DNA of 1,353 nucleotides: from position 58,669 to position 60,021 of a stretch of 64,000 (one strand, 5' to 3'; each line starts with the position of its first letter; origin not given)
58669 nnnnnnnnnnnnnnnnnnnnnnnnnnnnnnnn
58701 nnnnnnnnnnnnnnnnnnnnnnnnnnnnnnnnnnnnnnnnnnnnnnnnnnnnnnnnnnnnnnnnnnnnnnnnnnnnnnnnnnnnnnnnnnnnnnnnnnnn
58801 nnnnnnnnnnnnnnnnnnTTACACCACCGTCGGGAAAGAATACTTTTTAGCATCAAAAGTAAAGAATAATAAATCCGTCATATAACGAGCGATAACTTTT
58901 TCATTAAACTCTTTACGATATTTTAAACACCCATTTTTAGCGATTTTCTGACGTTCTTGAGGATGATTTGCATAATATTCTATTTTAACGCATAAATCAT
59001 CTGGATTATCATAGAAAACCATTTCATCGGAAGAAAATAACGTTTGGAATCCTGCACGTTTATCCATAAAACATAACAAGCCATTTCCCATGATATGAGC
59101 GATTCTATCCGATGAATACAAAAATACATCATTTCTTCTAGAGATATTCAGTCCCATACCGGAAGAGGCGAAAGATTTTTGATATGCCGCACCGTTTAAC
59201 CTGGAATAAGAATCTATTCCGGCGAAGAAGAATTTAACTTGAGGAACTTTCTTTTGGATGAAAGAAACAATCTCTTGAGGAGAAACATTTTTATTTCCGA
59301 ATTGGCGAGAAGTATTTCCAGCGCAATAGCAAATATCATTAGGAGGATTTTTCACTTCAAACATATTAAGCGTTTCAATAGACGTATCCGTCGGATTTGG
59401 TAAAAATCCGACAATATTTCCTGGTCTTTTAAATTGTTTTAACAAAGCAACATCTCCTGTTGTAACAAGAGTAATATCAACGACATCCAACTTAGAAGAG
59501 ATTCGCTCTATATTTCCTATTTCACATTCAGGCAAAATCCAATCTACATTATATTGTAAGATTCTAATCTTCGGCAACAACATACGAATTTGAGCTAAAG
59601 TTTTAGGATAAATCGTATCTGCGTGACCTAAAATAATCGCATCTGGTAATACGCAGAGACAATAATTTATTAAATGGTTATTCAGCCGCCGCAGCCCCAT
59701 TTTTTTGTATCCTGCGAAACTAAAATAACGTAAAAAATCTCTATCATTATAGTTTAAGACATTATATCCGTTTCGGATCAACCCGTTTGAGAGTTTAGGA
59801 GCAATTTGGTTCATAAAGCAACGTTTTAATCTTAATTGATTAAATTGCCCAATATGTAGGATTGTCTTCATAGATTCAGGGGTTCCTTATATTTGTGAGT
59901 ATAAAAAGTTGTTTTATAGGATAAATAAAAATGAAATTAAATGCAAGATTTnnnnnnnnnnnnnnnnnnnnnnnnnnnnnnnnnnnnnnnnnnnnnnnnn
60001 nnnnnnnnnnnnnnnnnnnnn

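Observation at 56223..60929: LPS/glycan glycosyltransferase cluster with a GT10 alpha-1,3-fucosyltransferase-like gene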

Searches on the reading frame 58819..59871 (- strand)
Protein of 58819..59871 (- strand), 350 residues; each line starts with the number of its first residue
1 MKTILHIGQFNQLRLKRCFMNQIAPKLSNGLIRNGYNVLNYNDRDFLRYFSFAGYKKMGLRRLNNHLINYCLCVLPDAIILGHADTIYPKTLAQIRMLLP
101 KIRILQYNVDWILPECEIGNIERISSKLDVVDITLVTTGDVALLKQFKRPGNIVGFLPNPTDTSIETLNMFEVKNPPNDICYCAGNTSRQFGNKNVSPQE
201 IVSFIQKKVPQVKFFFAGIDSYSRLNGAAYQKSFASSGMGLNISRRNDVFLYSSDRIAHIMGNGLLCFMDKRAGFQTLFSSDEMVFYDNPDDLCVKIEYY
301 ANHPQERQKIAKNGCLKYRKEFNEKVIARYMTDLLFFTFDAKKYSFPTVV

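Call 3: search_protein_families(library=pfam, proteins=[window:58819-59871:-], max_evalue=0.1)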
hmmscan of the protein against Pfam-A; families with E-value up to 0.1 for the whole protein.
window:58819-59871:- (350 aa): 2 families
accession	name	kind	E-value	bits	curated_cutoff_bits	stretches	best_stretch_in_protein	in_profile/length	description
PF13524.12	Glyco_trans_1_2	-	1.8e-17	64.1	25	1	204-327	8-138/144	Glycosyl transferase-like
PF05686.18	Glyco_transf_90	-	0.092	12.1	24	0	291-335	272-316/396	Glycosyl transferase family 90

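Call 4: search_protein_families(library=ncbifam, proteins=[window:58819-59871:-], max_evalue=0.1)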
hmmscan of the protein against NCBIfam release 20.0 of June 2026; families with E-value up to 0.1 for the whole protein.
window:58819-59871:- (350 aa): 0 families

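Call 58: search_solved_structures(query=window:58819-59871:-, max_evalue=1)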
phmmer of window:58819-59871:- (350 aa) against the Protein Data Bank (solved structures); distinct sequences matched with E-value up to 1: 0.
